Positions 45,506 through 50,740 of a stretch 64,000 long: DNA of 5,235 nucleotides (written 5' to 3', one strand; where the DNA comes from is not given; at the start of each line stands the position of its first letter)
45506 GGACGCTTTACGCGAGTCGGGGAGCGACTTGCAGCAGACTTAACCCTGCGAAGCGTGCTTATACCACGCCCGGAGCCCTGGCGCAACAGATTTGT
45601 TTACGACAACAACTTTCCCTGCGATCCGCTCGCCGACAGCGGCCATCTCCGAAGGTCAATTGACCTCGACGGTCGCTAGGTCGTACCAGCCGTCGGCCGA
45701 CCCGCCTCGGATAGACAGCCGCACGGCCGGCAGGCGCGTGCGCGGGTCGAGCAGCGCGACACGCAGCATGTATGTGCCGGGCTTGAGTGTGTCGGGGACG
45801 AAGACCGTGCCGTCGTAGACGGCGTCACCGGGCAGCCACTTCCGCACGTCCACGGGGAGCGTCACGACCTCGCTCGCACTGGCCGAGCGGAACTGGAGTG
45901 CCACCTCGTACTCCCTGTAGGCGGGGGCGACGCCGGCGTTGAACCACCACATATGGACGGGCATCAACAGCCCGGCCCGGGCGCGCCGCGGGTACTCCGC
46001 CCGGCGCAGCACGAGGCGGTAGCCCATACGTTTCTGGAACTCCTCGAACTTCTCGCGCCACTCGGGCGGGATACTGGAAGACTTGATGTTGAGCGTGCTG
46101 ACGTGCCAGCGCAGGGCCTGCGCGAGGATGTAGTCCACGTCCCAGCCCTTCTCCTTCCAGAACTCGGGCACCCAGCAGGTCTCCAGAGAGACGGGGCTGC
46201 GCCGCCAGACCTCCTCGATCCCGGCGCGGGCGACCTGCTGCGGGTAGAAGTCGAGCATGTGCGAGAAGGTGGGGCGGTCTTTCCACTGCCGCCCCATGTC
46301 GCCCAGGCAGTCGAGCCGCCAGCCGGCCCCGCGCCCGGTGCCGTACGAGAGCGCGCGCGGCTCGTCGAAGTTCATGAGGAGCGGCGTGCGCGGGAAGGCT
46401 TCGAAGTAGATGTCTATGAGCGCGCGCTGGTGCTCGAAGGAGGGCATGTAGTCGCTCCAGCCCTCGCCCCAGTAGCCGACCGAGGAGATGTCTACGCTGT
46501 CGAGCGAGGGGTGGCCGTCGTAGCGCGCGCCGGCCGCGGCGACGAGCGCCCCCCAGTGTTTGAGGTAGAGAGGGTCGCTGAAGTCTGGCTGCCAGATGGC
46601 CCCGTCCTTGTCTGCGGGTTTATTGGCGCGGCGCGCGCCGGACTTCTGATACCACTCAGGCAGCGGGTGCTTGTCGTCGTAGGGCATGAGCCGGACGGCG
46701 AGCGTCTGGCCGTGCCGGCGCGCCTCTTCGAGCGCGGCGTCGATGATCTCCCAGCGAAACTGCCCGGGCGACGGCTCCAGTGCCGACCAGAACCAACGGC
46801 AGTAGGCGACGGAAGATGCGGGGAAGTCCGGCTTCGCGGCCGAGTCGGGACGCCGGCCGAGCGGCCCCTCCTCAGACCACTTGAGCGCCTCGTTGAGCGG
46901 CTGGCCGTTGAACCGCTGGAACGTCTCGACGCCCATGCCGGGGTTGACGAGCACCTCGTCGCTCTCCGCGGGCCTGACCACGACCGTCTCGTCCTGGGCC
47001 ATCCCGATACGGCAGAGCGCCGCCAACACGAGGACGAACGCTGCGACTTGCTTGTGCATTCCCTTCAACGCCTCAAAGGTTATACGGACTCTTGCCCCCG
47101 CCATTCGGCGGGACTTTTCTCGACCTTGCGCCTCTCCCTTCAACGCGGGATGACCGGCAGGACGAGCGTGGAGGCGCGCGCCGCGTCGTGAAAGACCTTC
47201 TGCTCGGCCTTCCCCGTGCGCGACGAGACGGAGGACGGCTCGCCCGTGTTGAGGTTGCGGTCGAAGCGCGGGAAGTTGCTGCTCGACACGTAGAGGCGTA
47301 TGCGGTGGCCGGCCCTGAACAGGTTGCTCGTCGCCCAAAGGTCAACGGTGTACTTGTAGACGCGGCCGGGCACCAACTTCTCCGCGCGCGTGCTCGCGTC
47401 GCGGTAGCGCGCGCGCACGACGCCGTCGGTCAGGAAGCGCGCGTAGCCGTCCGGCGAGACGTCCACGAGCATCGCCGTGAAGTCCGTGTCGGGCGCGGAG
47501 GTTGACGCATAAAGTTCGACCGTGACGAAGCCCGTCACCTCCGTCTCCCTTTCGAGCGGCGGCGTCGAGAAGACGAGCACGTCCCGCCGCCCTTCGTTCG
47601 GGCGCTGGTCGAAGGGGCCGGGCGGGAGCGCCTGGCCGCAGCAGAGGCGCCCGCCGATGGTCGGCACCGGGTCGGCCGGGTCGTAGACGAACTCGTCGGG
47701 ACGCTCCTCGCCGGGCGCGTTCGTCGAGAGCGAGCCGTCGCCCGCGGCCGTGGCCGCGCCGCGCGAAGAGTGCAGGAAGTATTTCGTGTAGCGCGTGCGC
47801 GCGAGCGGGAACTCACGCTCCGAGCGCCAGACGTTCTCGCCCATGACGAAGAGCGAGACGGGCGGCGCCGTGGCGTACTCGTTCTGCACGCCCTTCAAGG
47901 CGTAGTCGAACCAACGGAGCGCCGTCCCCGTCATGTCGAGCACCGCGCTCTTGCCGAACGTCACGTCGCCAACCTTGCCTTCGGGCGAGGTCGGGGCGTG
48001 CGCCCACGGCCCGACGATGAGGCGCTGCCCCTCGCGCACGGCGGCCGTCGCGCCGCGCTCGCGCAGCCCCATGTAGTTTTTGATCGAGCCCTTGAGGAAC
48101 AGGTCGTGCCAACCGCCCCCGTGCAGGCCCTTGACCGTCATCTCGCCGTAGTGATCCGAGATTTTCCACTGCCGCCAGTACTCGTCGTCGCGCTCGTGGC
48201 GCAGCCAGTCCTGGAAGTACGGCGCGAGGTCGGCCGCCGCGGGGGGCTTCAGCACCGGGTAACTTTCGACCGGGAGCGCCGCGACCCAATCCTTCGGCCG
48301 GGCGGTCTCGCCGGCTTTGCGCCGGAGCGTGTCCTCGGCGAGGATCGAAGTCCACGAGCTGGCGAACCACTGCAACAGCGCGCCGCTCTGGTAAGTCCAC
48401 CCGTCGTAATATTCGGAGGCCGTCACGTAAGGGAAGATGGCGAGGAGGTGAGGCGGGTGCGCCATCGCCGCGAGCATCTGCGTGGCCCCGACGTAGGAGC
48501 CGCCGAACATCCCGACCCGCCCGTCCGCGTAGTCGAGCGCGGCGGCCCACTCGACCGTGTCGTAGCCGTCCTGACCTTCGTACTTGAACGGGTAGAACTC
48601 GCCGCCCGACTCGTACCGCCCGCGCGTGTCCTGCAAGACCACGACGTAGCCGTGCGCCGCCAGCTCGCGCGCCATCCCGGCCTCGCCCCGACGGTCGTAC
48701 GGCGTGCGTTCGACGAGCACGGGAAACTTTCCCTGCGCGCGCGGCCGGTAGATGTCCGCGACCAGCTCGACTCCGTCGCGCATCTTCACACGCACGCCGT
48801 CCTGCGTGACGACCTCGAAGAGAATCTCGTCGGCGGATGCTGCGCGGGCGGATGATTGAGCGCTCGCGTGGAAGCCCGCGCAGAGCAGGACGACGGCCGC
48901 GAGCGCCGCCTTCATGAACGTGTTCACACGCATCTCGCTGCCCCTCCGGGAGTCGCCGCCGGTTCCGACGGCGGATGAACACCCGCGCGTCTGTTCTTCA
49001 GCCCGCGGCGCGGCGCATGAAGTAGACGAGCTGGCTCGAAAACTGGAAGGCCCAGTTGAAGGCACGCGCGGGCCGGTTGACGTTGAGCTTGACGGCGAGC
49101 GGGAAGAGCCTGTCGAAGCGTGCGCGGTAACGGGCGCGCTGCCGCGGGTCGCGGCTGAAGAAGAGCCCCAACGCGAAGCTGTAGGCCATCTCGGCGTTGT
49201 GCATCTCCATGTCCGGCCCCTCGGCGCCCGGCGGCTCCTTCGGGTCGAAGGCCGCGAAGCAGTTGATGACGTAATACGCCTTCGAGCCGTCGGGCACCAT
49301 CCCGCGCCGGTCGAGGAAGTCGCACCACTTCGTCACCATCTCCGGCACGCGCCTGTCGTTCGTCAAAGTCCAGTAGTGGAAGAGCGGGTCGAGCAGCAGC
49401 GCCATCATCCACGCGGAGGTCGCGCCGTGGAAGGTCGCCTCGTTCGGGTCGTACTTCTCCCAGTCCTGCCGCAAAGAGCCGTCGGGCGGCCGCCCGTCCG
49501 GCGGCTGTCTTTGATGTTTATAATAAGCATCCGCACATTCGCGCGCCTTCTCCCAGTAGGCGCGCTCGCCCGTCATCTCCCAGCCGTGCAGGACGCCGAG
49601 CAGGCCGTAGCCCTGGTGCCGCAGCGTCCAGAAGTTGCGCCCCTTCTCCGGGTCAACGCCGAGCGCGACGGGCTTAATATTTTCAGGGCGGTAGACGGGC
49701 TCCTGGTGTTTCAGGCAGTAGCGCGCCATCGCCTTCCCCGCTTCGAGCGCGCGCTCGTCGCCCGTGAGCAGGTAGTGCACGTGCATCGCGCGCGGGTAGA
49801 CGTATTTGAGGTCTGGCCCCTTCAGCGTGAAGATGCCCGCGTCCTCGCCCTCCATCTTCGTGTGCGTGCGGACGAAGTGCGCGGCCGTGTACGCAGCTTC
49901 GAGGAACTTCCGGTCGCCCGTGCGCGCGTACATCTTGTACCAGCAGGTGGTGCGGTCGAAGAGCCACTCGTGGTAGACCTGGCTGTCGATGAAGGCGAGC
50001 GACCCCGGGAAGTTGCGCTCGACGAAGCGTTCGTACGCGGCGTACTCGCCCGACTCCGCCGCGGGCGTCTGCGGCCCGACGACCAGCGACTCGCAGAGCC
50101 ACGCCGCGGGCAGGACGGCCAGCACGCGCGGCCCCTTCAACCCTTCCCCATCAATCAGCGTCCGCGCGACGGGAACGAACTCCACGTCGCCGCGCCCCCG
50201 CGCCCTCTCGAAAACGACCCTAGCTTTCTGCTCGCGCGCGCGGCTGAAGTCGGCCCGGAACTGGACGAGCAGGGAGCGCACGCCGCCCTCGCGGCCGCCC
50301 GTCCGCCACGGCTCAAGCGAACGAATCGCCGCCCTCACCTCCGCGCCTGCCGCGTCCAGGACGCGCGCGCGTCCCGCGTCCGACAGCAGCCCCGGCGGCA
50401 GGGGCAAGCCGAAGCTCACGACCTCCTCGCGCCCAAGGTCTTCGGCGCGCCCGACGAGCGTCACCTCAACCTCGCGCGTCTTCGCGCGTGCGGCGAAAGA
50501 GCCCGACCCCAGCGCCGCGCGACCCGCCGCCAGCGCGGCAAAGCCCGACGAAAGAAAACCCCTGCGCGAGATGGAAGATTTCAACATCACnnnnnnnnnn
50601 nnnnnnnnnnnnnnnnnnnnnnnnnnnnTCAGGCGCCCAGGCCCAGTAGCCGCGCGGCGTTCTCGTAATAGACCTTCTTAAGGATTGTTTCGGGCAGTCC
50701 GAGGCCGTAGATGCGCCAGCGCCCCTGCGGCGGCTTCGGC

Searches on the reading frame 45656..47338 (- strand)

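Call 11: search_protein_families(library=pfam, proteins=[window:45656-47338:-], max_evalue=0.001)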
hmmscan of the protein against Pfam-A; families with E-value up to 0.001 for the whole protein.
window:45656-47338:- (560 aa): 2 families
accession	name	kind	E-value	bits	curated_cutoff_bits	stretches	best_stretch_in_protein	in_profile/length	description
PF16116.10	DUF4832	-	5e-19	69.4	29.2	1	401-537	58-205/216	Domain of unknown function (DUF4832)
PF02449.21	Glyco_hydro_42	-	0.00045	20.1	21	1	182-285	32-135/376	Beta-galactosidase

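Call 63: search_protein_families(library=ncbifam, proteins=[window:45656-47059:-], max_evalue=0.0001)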
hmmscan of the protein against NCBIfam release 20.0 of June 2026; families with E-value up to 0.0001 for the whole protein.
window:45656-47059:- (467 aa): 0 families

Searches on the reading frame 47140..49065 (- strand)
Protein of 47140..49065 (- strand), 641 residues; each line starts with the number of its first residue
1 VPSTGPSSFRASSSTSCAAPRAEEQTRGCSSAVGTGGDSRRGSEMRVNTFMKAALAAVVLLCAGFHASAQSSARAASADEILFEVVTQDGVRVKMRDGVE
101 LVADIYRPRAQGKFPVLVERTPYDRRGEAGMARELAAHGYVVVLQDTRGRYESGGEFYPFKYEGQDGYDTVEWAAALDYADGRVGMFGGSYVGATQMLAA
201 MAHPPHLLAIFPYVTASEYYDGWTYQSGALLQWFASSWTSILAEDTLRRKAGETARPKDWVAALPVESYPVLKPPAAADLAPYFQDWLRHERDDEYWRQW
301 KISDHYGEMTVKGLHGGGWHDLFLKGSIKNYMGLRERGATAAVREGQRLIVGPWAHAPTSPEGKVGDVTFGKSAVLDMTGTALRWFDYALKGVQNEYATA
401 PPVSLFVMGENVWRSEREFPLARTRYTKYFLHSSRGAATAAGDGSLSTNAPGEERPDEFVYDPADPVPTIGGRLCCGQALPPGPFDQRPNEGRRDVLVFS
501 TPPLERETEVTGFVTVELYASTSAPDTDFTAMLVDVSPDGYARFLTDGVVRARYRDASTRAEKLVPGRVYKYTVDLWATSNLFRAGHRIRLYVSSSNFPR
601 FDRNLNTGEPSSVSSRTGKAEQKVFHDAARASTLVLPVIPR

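Call 11: search_protein_families(library=pfam, proteins=[window:47140-49065:-], max_evalue=0.001)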
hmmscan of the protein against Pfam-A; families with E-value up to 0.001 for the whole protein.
window:47140-49065:- (641 aa): 2 families
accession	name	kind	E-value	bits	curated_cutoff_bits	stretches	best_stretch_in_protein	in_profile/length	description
PF02129.25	Peptidase_S15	-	8.7e-60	203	23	1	97-357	1-261/262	X-Pro dipeptidyl-peptidase (S15 family)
PF08530.16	PepX_C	-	1.8e-51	175.5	22.5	1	396-634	2-216/217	X-Pro dipeptidyl-peptidase C-terminal non-catalytic domain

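Call 63: search_protein_families(library=ncbifam, proteins=[window:47140-48930:-], max_evalue=0.0001)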
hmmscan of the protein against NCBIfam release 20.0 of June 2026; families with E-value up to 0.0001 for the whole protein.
window:47140-48930:- (596 aa): 3 families
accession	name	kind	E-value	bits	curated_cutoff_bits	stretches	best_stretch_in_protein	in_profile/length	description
TIGR00976.1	CocE_NonD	subfamily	1.1e-142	476.9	66.3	1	48-596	1-550/550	CocE/NonD family hydrolase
NF003780.0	PRK05371.1-1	subfamily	1.8e-21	76.3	642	1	318-552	347-556/594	Xaa-Pro dipeptidyl-peptidase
NF003782.0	PRK05371.1-3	subfamily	4.9e-10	38.4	711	1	453-553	517-616/648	Xaa-Pro dipeptidyl-peptidase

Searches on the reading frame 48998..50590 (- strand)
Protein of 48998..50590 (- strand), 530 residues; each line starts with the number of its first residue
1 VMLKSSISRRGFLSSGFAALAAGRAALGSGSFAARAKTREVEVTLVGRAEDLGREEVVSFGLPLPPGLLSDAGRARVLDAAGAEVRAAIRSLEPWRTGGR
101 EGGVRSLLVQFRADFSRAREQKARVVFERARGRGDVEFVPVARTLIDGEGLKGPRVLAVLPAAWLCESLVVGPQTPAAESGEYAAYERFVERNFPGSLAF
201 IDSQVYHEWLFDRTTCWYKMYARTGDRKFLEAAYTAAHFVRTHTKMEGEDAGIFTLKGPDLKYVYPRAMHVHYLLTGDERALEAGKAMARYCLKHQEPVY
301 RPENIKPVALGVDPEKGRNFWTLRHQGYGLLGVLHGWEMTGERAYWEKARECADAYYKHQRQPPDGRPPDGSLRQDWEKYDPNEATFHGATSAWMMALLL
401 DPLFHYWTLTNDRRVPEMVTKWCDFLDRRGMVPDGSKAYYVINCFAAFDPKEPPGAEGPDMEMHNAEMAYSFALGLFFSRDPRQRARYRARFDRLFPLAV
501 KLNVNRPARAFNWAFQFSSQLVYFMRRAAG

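Call 63: search_protein_families(library=ncbifam, proteins=[window:48998-50590:-], max_evalue=0.0001)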
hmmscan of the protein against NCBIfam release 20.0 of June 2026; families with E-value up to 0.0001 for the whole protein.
window:48998-50590:- (530 aa): 0 families

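Call 65: search_protein_families(library=pfam, proteins=[window:48998-50464:-], max_evalue=1)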
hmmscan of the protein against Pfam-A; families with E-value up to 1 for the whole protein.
window:48998-50464:- (488 aa): 3 families
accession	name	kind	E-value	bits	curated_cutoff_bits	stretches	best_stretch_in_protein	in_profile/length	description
PF07944.18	Beta-AFase-like_GH127_cat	-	0.0065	15.9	24.9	0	226-312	133-205/376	Beta-L-arabinofuranosidase, GH127 catalytic domain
PF07470.19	Glyco_hydro_88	-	0.081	12.3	26.6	0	283-320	30-67/352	Glycosyl Hydrolase Family 88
PF16859.10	TetR_C_11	-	0.99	10.2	32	1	65-95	44-74/113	Tetracyclin repressor-like, C-terminal domain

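Call 67: find_homologous_proteins(query=window:48998-50464:-, max_evalue=0.001)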
Query window:48998-50464:- (488 aa): 418 proteins with E <= 0.001 among 8000 candidates; the best 120 are listed.
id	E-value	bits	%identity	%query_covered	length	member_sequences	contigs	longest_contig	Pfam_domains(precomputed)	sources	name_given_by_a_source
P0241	0.0e+0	1041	90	100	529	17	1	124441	-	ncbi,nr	ncbi:MAG TPA: hypothetical protein VGP08_21385 [Pyrinomonadaceae bacterium]|nr:hypothetical protein 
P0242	0.0e+0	1040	90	100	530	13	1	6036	-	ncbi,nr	ncbi:MAG TPA: hypothetical protein VKB12_20000 [Pyrinomonadaceae bacterium]|nr:hypothetical protein 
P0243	2.0e-266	902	77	100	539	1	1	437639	-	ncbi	ncbi:MAG: hypothetical protein ACJ74W_07305 [Pyrinomonadaceae bacterium]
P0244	2.3e-264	896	76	100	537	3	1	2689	-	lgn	-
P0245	7.8e-264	894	76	100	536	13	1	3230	-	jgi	jgi:hypothetical protein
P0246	7.4e-262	887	75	100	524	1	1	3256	-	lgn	-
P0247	2.5e-261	886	76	100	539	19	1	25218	-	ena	-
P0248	2.4e-259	879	75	99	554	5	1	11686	-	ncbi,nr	ncbi:MAG: hypothetical protein H0U18_08215 [Pyrinomonadaceae bacterium]|nr:hypothetical protein [Pyr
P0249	3.0e-259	879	75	99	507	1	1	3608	-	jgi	jgi:hypothetical protein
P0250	4.4e-259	878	75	99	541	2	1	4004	-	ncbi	-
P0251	4.7e-259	878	74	100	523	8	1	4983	-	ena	-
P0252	6.6e-259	878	75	99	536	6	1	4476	-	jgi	jgi:hypothetical protein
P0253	1.1e-258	877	74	100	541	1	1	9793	-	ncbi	ncbi:MAG TPA: hypothetical protein VIF64_22560 [Pyrinomonadaceae bacterium]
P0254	1.1e-258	877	75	100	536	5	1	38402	-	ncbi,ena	-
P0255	1.2e-258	877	74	100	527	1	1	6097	-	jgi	jgi:hypothetical protein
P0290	2.7e-254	862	74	99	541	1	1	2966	PF07944.19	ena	-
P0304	1.9e-253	860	74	100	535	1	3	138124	-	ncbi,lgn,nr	ncbi:MAG: hypothetical protein H0U60_15365 [Blastocatellia bacterium]|nr:hypothetical protein [Blast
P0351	4.9e-250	848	72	99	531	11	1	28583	PF07944.19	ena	-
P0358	2.2e-249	846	72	99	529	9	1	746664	PF07944.19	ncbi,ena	-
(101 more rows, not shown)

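Call 68: find_encoding_contigs(protein=P0243, flank=10000, max_places=2)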
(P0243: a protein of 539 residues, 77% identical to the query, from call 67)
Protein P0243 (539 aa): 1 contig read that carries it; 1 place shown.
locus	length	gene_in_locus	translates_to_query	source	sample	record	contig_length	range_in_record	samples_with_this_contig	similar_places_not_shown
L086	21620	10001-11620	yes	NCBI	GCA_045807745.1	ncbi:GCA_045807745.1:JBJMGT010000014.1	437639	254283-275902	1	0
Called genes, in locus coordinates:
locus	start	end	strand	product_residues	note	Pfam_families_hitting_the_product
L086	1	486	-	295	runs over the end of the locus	PF00480:ROK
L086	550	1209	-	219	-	PF00702:Hydrolase, PF13419:HAD_2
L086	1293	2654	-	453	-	PF02878:PGM_PMM_I, PF02879:PGM_PMM_II, PF02880:PGM_PMM_III, PF00408:PGM_PMM_IV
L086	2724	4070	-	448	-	PF02878:PGM_PMM_I, PF02879:PGM_PMM_II, PF02880:PGM_PMM_III, PF00408:PGM_PMM_IV (weak)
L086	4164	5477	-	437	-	PF00083:Sugar_tr, PF07690:MFS_1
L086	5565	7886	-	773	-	PF10509:GalKase_gal_bdg (weak), PF00288:GHMP_kinases_N, PF08544:GHMP_kinases_C, PF00483:NTP_transferase (weak)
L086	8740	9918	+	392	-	PF04909:Amidohydro_2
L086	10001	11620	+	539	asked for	-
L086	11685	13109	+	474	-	PF16116:DUF4832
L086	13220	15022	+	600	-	PF02129:Peptidase_S15, PF08530:PepX_C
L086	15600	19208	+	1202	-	PF13620:CarboxypepD_reg, PF13715:CarbopepD_reg_2 (weak), PF17210:SdrD_B (faint), PF25183:OMP_b-brl_4, PF00593:TonB_dep_Rec_b-barrel (weak)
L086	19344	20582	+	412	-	PF00480:ROK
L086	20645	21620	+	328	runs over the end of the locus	PF00701:DHDPS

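Call 69: find_encoding_contigs(protein=P0304, flank=10000, max_places=2)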
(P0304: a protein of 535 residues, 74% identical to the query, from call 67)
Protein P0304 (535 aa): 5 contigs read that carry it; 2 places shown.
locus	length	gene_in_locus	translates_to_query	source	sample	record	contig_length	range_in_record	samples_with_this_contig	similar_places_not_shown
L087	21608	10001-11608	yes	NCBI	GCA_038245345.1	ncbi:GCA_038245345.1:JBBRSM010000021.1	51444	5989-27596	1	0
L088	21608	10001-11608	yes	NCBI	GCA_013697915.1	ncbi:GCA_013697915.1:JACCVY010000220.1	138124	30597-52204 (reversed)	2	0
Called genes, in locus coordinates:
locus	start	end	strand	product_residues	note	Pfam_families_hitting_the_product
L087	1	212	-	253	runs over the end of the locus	PF00392:GntR (faint), PF08220:HTH_DeoR, PF08279:HTH_11 (weak), PF00455:DeoRC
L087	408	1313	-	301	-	PF00480:ROK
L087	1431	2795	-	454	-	PF02878:PGM_PMM_I, PF02879:PGM_PMM_II, PF02880:PGM_PMM_III, PF00408:PGM_PMM_IV (weak)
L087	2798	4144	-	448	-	PF02878:PGM_PMM_I, PF02879:PGM_PMM_II, PF02880:PGM_PMM_III, PF00408:PGM_PMM_IV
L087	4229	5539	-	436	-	PF00083:Sugar_tr, PF07690:MFS_1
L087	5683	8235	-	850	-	PF10509:GalKase_gal_bdg (weak), PF00288:GHMP_kinases_N, PF08544:GHMP_kinases_C, PF00483:NTP_transferase, PF12804:NTP_transf_3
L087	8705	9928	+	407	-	PF04909:Amidohydro_2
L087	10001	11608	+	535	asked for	-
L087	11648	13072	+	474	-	PF16116:DUF4832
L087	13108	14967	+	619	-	PF02129:Peptidase_S15, PF08530:PepX_C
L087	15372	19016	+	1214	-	PF13620:CarboxypepD_reg, PF13715:CarbopepD_reg_2 (weak), PF17210:SdrD_B (weak), PF25183:OMP_b-brl_4, PF00593:TonB_dep_Rec_b-barrel (weak)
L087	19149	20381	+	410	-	PF00480:ROK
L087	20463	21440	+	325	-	PF00701:DHDPS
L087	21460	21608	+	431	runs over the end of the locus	PF01180:DHO_dh (faint)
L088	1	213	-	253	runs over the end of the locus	PF00392:GntR (faint), PF08220:HTH_DeoR, PF08279:HTH_11 (weak), PF00455:DeoRC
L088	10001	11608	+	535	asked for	-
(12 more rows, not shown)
